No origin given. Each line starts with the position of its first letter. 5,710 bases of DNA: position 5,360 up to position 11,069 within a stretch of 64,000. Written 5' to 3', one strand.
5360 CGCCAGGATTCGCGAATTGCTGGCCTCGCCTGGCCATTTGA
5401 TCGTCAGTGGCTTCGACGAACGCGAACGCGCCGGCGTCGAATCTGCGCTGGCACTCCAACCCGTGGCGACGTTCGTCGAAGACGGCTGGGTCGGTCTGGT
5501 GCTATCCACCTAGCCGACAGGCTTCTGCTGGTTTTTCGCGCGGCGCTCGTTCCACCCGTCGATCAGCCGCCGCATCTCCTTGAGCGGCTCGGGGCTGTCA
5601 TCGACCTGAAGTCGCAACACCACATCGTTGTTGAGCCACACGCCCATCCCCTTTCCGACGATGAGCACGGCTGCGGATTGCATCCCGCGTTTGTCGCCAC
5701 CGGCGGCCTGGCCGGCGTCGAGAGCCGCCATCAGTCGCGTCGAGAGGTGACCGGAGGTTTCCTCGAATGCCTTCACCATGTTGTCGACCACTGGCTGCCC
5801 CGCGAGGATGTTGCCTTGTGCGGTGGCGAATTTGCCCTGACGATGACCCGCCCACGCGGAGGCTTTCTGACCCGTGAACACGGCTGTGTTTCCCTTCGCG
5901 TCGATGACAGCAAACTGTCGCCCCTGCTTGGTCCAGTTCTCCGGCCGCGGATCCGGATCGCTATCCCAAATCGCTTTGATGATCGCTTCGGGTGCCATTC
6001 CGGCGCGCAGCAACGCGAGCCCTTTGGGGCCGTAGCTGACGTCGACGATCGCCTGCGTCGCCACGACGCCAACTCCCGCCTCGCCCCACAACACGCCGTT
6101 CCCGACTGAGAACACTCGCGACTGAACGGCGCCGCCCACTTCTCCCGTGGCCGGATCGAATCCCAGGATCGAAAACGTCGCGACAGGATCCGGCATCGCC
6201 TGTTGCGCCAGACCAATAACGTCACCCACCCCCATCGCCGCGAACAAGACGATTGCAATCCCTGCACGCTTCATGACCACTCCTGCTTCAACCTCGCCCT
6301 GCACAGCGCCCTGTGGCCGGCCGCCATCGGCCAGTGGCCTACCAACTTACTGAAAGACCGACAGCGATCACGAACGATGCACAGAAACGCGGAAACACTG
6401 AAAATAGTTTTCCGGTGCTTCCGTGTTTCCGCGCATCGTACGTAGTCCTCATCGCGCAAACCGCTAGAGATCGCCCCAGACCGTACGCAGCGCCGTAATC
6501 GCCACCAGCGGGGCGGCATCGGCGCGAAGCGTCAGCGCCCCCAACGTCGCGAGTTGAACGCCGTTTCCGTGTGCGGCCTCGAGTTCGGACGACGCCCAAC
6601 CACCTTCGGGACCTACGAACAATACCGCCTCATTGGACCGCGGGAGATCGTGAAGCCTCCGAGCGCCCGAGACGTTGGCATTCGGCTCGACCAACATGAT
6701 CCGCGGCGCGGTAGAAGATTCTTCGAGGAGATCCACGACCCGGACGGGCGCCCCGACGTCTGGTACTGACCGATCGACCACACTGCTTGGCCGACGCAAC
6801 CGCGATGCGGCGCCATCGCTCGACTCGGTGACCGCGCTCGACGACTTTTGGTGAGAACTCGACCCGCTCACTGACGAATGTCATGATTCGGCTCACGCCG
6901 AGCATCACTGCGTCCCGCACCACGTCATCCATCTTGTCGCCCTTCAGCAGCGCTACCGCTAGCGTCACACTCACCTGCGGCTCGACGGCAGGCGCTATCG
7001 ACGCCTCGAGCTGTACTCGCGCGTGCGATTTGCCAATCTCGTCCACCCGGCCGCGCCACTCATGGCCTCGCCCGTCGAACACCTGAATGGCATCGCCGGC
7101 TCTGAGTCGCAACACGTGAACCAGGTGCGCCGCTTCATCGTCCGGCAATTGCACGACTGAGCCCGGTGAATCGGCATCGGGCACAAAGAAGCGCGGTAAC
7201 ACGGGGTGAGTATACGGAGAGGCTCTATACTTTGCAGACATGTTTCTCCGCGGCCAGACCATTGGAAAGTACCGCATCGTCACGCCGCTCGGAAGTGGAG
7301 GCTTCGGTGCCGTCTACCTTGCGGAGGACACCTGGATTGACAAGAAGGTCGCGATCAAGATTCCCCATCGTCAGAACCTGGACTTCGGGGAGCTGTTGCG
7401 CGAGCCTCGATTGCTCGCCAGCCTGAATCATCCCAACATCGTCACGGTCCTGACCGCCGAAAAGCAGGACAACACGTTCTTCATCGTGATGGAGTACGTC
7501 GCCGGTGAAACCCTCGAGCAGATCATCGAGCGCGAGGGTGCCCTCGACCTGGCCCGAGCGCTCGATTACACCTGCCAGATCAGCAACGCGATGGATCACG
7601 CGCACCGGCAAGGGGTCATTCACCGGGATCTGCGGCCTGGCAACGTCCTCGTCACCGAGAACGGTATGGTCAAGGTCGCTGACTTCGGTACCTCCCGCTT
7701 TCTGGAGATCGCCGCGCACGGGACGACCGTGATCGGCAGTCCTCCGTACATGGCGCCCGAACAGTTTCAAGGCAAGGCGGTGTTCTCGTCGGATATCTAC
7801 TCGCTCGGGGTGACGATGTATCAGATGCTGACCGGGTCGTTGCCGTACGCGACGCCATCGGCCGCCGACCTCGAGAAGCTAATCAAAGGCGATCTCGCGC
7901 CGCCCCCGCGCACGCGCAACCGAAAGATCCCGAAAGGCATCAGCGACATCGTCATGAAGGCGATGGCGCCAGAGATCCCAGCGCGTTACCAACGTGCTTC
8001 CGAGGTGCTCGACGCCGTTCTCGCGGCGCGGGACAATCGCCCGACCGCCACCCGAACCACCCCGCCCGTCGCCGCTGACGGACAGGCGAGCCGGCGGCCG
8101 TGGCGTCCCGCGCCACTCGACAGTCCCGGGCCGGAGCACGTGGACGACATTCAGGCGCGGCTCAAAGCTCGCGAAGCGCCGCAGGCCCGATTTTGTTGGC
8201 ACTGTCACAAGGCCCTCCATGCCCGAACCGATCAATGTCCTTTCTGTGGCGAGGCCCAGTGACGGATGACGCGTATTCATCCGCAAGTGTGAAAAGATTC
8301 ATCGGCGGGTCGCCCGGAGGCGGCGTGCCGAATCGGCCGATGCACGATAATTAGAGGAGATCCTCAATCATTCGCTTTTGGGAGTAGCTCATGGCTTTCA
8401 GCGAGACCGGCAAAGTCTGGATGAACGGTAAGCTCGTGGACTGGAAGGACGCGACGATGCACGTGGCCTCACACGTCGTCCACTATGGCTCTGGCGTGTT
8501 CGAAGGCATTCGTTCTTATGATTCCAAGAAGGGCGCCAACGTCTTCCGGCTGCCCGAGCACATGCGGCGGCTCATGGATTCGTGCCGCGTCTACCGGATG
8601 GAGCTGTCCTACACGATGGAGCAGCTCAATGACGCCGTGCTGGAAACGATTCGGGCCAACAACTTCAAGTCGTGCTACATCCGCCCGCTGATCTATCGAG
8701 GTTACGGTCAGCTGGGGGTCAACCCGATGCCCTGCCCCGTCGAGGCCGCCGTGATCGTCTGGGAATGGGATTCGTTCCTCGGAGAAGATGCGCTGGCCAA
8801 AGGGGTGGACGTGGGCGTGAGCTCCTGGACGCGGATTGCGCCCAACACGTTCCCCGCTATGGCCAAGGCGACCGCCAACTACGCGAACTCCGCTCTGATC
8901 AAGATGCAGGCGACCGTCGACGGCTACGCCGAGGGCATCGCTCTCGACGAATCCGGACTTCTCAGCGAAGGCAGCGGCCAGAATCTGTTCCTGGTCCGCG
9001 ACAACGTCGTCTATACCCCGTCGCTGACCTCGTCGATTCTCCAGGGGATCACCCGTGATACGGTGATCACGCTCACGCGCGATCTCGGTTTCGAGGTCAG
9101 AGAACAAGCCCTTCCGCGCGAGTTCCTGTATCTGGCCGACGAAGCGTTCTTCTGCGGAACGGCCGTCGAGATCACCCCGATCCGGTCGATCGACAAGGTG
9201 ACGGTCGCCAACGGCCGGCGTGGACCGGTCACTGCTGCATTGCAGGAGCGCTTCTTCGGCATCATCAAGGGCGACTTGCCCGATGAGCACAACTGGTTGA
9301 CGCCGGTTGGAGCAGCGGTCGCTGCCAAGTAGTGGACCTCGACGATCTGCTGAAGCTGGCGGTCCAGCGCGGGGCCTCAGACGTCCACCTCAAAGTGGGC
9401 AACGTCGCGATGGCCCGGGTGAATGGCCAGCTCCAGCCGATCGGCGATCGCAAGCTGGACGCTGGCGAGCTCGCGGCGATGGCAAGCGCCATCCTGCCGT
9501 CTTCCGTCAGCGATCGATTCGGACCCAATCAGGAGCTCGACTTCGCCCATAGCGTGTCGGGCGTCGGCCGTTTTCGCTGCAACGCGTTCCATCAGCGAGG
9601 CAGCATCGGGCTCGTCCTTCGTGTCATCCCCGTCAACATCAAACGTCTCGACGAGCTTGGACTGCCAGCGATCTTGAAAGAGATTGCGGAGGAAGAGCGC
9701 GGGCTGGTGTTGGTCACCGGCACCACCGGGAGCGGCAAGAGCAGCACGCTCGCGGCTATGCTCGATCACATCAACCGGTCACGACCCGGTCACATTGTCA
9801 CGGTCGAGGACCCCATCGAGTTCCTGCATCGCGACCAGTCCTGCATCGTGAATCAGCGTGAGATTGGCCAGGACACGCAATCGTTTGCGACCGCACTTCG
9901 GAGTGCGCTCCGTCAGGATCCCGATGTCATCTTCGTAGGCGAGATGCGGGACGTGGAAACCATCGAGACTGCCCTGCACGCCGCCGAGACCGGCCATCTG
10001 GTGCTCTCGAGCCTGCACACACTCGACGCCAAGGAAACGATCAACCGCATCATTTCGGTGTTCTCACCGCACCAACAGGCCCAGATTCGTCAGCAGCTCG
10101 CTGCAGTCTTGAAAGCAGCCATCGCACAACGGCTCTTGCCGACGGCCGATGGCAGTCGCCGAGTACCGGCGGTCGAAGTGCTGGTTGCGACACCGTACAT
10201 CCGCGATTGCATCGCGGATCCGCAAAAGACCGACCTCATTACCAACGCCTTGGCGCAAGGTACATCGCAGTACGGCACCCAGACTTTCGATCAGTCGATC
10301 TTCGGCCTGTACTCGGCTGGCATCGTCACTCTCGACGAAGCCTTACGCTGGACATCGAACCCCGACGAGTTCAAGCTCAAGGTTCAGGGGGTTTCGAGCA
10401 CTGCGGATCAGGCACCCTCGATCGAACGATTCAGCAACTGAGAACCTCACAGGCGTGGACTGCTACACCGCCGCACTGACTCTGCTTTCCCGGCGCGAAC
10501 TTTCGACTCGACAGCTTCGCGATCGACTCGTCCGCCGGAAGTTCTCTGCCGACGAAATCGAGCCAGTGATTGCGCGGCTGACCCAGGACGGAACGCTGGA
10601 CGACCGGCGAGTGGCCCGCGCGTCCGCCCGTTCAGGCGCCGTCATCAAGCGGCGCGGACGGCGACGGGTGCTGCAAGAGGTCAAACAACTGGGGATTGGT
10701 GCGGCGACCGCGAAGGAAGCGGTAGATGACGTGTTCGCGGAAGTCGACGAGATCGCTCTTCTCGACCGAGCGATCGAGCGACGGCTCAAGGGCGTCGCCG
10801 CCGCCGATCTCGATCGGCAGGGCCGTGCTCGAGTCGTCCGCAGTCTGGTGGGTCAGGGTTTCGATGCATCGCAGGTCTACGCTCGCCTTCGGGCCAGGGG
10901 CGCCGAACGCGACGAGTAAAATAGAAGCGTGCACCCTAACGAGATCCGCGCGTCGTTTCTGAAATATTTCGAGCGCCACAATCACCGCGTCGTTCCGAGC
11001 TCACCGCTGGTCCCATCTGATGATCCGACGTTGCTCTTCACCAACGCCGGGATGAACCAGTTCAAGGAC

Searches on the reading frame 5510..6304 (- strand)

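Call 56: search_protein_families(library=pfam, proteins=[window:5510-6304:-], max_evalue=0.0001)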
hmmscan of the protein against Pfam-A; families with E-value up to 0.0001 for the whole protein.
window:5510-6304:- (264 aa): 1 family
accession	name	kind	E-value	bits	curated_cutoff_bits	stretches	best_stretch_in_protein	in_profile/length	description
PF06267.17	DUF1028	-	4.3e-66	222.9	26.2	1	43-243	1-192/193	Family of unknown function (DUF1028)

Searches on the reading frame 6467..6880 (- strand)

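Call 57: search_protein_families(library=pfam, proteins=[window:6467-6880:-], max_evalue=0.01)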
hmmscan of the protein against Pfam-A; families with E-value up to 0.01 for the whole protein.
window:6467-6880:- (138 aa): 1 family
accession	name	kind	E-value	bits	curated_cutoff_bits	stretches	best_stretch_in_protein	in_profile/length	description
PF04452.19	Methyltrans_RNA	-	9.7e-15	55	23.9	1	38-131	72-164/165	RNA methyltransferase domain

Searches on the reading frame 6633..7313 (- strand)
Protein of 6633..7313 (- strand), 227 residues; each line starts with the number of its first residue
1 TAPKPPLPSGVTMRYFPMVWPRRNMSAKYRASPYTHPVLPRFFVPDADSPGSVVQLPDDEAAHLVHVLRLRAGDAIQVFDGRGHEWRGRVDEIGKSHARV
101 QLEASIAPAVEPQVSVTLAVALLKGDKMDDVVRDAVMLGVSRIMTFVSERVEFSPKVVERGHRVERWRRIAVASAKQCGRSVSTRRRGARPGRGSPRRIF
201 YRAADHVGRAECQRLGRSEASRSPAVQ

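Call 56: search_protein_families(library=pfam, proteins=[window:6633-7313:-], max_evalue=0.0001)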
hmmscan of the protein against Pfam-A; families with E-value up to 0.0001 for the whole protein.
window:6633-7313:- (227 aa): 2 families
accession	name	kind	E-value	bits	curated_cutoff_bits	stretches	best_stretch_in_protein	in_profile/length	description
PF20260.4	PUA_4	-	4.6e-16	59.1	23.9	1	56-102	1-47/48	RNA methyltransferase PUA domain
PF04452.19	Methyltrans_RNA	-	3.1e-15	56.6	23.9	1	112-182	3-72/165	RNA methyltransferase domain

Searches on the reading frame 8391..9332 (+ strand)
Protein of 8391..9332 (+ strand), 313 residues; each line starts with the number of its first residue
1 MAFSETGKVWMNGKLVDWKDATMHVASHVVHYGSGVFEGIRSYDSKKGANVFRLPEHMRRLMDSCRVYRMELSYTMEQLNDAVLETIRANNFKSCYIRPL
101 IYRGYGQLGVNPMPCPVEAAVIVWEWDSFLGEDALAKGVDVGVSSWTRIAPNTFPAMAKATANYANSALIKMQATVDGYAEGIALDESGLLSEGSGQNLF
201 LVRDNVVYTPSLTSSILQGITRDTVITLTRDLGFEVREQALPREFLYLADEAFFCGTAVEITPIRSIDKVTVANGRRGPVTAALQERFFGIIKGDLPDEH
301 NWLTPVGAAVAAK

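Call 55: search_protein_families(library=pfam, proteins=[window:8391-9332:+], max_evalue=0.0001)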
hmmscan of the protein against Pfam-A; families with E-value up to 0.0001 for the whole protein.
window:8391-9332:+ (313 aa): 1 family
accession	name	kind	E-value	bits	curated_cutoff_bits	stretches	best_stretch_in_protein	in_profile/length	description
PF01063.24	Aminotran_4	-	3.8e-50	171.2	28.5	1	35-267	1-223/223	Amino-transferase class IV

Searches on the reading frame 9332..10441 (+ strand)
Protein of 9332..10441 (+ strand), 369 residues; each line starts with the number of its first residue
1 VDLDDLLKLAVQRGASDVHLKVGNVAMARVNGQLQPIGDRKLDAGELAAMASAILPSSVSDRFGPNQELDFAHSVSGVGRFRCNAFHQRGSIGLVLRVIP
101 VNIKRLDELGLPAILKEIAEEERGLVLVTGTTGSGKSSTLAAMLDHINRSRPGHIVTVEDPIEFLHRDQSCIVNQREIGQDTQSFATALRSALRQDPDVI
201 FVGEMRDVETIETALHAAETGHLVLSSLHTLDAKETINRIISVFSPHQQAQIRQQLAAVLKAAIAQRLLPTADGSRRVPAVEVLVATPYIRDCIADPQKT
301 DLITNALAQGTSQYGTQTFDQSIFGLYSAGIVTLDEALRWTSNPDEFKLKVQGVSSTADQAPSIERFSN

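Call 19: search_protein_families(library=pfam, proteins=[window:9332-10441:+], max_evalue=0.001)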
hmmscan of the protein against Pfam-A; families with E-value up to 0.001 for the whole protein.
window:9332-10441:+ (369 aa): 4 families
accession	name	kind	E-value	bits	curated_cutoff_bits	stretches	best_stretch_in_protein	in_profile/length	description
PF00437.27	T2SSE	-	3.3e-48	164.6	24.9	1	3-278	12-287/370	Type II/IV secretion system protein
PF13191.12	AAA_16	-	3.4e-06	28.1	32.6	1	113-207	14-96/167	AAA ATPase domain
PF13401.12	AAA_22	-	0.00015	22.5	27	1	121-245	3-109/130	AAA domain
PF20703.3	nSTAND1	-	0.00092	19.4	27.1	0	115-240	27-156/379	Novel STAND NTPase 1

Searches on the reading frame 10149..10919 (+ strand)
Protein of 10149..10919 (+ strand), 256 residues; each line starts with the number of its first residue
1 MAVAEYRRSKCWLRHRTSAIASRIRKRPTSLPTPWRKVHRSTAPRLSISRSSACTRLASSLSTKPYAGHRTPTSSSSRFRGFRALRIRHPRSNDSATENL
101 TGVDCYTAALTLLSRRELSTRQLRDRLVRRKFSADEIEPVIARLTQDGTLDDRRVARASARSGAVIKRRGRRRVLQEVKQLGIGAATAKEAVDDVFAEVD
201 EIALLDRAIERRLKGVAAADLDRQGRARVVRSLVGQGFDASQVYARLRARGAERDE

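Call 19: search_protein_families(library=pfam, proteins=[window:10149-10919:+], max_evalue=0.001)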
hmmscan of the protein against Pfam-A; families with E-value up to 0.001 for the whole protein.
window:10149-10919:+ (256 aa): 3 families
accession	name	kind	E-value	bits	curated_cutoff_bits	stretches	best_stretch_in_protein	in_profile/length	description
PF21982.2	RecX_HTH1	-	8.9e-12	45.2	26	1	105-144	1-40/40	RecX, first three-helix domain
PF02631.22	RecX_HTH2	-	1.8e-05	25.3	26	1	151-191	1-41/42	RecX, second three-helix domain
PF21981.2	RecX_HTH3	-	0.00064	20.3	26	0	200-244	2-45/48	RecX, third three-helix domain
